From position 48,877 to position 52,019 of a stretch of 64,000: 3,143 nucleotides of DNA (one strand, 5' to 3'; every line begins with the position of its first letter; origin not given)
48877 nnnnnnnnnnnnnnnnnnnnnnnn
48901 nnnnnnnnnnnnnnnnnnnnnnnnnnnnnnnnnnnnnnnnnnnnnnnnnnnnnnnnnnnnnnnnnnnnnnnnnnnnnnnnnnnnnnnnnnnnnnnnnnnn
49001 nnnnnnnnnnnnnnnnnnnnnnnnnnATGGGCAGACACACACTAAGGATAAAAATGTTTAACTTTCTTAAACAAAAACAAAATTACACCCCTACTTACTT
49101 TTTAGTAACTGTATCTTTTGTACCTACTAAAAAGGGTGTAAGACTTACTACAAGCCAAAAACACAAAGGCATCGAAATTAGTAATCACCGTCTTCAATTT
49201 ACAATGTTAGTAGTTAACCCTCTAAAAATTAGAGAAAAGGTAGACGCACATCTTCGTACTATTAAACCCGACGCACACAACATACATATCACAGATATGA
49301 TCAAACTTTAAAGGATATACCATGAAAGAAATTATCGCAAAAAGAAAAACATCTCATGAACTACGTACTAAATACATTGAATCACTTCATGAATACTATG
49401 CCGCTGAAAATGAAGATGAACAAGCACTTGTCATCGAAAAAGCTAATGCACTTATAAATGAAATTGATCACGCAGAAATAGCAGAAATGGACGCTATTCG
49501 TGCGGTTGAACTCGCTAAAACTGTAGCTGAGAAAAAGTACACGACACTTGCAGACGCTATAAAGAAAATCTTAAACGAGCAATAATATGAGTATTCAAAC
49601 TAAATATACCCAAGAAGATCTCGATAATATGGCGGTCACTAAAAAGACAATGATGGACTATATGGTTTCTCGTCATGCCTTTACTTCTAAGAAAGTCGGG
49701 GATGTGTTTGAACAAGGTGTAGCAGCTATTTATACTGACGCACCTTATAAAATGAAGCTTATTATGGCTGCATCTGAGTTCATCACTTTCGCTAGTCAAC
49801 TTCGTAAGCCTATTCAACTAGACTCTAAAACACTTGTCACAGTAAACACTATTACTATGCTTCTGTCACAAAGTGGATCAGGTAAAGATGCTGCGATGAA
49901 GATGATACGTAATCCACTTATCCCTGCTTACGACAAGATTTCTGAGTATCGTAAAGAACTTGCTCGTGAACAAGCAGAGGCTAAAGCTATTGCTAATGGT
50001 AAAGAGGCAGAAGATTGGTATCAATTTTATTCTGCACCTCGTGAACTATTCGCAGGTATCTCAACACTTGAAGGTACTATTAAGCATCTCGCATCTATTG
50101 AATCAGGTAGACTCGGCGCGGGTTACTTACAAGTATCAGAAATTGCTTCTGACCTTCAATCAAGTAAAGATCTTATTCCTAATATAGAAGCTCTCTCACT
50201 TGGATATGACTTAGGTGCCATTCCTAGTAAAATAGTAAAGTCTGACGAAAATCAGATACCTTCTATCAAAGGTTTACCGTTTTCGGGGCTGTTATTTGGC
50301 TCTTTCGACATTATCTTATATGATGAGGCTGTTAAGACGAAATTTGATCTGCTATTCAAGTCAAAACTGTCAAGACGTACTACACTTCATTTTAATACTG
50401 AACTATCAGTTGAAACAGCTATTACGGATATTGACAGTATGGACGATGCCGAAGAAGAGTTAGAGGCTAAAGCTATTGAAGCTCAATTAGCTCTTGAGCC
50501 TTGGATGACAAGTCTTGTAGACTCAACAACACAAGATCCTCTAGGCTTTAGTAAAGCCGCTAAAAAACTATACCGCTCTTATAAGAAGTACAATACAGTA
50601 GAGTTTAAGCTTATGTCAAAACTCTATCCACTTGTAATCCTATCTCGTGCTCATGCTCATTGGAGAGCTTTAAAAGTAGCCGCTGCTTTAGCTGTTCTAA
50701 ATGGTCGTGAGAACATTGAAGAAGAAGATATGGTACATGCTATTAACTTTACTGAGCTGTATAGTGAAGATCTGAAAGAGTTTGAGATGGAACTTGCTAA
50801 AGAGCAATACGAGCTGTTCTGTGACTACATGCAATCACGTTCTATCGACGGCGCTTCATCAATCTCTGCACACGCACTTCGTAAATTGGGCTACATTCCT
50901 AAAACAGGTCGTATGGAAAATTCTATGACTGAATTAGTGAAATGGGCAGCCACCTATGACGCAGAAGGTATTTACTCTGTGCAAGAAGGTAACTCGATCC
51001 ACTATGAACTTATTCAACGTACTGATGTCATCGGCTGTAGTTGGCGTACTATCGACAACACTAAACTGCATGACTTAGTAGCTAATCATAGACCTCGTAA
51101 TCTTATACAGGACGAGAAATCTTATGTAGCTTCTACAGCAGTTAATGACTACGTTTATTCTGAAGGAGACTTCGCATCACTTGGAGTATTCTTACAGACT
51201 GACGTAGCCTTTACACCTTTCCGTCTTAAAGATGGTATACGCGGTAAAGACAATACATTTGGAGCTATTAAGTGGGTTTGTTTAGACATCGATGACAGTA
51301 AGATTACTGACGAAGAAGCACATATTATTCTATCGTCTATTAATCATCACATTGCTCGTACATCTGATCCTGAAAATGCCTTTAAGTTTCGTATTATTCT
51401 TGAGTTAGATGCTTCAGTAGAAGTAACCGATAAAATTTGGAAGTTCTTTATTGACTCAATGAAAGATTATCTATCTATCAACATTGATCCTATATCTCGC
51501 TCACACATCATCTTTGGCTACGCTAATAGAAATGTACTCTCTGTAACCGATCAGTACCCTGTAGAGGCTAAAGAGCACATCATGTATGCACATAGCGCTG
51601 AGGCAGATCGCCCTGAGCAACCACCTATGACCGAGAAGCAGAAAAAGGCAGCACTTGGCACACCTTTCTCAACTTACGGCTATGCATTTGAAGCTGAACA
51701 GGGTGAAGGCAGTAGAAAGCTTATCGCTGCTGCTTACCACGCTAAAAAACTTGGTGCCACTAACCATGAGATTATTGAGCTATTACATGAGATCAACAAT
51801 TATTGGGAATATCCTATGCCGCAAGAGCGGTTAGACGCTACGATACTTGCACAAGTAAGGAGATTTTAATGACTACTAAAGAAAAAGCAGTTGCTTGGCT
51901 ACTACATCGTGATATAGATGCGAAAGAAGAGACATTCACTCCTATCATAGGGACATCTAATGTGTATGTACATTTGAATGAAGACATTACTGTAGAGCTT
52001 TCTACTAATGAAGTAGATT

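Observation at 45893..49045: Family-A DNA polymerase split into two genes by a ~900-bp insertion carrying four small ORFs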

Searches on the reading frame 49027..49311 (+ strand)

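Call 3: search_protein_families(library=pfam, proteins=[window:49027-49311:+], max_evalue=0.1)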
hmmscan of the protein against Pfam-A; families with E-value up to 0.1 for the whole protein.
window:49027-49311:+ (94 aa): 1 family
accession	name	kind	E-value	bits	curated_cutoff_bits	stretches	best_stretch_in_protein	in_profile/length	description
PF08327.17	AHSA1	-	0.0082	16.8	22.1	1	12-56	66-106/125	Activator of Hsp90 ATPase homolog 1-like protein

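Call 4: search_protein_families(library=phrogs, proteins=[window:49027-49311:+], max_evalue=0.01)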
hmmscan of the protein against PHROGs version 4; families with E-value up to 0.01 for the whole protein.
window:49027-49311:+ (94 aa): 0 families

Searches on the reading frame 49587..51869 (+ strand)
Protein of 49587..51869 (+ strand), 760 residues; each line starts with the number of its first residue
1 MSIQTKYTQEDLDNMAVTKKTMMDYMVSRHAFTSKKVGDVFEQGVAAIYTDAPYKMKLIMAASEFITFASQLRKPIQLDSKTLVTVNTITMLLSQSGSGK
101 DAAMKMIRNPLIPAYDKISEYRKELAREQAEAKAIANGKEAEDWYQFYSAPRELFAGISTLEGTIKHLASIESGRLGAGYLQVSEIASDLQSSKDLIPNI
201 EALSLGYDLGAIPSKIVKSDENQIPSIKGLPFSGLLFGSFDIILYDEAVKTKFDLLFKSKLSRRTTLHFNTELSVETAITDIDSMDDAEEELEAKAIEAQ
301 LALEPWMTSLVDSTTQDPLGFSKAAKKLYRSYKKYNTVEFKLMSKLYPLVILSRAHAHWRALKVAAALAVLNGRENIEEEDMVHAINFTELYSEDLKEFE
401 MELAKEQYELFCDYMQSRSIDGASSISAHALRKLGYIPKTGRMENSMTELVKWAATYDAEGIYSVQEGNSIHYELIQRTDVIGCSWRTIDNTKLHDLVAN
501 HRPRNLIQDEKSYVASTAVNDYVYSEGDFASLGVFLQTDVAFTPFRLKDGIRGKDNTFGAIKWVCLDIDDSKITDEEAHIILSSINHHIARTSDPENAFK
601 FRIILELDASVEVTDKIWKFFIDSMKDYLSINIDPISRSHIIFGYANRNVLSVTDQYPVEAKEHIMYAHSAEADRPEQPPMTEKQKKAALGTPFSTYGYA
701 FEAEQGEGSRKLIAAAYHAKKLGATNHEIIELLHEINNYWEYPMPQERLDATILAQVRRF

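Call 3: search_protein_families(library=pfam, proteins=[window:49587-51869:+], max_evalue=0.1)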
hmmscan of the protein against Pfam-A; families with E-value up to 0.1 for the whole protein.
window:49587-51869:+ (760 aa): 3 families
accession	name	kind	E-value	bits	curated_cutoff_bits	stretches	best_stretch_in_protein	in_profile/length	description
PF13148.11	DUF3987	-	0.00011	21.9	27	1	71-138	20-87/364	Protein of unknown function (DUF3987)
PF13335.12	Mg_chelatase_C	-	0.014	16.4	26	1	341-388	47-93/94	Magnesium chelatase, subunit ChlI C-terminal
PF17863.7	AAA_lid_2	-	0.069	13.3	22.7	0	357-386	17-46/74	AAA lid domain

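Call 4: search_protein_families(library=phrogs, proteins=[window:49587-51869:+], max_evalue=0.01)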
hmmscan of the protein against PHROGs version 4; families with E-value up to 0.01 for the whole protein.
window:49587-51869:+ (760 aa): 3 families
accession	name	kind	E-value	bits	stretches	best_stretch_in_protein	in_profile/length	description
phrog_2135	-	DNA, RNA and nucleotide metabolism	2e-66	225.8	1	55-758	30-707/713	DNA primase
phrog_10514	-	DNA, RNA and nucleotide metabolism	0.00015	21.1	1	358-409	629-680/750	DNA primase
phrog_3022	-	DNA, RNA and nucleotide metabolism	0.0072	15.7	0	357-395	641-681/788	DNA primase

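Call 58: search_dna_similar(query=window:49587-51869:+, collection=phages, mode=protein, max_evalue=0.00001, max_rows=15)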
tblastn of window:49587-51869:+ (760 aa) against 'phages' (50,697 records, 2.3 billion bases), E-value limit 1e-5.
Records with a match: 7; places in all: 7; records where one place covers at least 80% of the query: 7.
Best place of each record, by identity: <60% 7.
By first word of the organism name: Alteromonas 7.
By host as written in the record: Alteromonas macleodii str. 'Balearic Sea AD45' 5; Alteromonas marina SW-47 1; Alteromonas mediterranea PT11 1.
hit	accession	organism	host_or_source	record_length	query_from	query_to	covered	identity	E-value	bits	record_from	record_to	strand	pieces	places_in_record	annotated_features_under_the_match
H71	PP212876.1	Alteromonas phage vB_AmeP-R22Y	Alteromonas marina SW-47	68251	18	759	98%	37.6%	3e-143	471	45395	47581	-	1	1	record has no annotation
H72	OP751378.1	Alteromonas phage vB_AmeP_PT11-V19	Alteromonas mediterranea PT11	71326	18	759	98%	36.5%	4e-138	456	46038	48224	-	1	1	DNA primase | hypothetical protein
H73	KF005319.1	Alteromonas phage vB_AmaP_AD45-P4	Alteromonas macleodii str. 'Balearic ...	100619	55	760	93%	36.4%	2e-117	396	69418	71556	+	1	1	hypothetical protein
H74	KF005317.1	Alteromonas phage vB_AmaP_AD45-P1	Alteromonas macleodii str. 'Balearic ...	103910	55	760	93%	36.4%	2e-117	396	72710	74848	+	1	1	hypothetical protein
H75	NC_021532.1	Alteromonas phage vB_AmaP_AD45-P1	Alteromonas macleodii str. 'Balearic ...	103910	55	760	93%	36.4%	2e-117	396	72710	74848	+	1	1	DNA primase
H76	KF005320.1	Alteromonas phage vB_AmaP_AD45-P2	Alteromonas macleodii str. 'Balearic ...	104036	55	760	93%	36.4%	2e-117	396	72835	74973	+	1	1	hypothetical protein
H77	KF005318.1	Alteromonas phage vB_AmaP_AD45-P3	Alteromonas macleodii str. 'Balearic ...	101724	55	760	93%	36.1%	3e-116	392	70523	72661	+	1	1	hypothetical protein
